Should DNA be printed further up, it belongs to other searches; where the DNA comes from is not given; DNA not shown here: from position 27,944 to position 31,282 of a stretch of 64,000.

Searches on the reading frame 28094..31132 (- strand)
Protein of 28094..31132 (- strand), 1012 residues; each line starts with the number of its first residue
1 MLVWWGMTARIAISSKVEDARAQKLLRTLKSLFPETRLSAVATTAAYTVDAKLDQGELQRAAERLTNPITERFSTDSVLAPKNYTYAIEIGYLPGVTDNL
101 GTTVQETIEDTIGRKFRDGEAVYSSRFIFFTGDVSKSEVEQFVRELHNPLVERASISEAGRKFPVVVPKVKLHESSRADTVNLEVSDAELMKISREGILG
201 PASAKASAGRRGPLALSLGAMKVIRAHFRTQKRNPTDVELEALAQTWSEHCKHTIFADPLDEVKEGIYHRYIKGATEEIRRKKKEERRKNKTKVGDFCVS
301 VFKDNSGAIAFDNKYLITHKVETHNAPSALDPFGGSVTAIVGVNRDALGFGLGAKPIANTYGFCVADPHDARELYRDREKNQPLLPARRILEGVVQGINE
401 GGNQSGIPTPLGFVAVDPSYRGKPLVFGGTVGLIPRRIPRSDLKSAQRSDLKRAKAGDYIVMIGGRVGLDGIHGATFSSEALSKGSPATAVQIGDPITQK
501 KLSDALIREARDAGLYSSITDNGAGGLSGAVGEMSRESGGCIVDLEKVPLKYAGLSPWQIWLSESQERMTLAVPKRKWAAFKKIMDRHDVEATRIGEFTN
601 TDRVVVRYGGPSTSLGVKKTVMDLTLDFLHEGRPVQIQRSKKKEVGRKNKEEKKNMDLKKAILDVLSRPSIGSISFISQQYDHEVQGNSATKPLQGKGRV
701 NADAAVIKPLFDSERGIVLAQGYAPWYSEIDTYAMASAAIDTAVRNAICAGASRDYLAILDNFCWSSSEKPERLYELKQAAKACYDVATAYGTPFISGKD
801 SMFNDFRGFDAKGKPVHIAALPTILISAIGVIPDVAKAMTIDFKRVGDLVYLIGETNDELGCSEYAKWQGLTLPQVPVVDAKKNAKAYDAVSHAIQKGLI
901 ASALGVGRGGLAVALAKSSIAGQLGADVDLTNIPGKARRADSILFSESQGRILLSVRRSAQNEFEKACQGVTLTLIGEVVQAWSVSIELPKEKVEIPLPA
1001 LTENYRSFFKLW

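Call 42: search_protein_families(library=pfam, proteins=[window:28094-31132:-], max_evalue=0.001)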
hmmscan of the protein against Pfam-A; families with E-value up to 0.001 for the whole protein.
window:28094-31132:- (1012 aa): 4 families
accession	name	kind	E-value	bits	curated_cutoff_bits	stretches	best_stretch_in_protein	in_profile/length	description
PF02769.27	AIRS_C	-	4.5e-52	176.8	23.1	2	455-608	1-155/156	AIR synthase related protein, C-terminal domain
PF00586.29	AIRS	-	4.7e-20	72.5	24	2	304-434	2-112/112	AIR synthase related protein, N-terminal domain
PF18072.6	FGAR-AT_linker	-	1.5e-14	54.7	26.6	1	211-253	7-49/50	Formylglycinamide ribonucleotide amidotransferase linker domain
PF22689.1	FGAR-AT_PurM_N-like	-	0.00043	20.5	27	1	675-828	3-157/160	FGAR-AT PurM_N-like domain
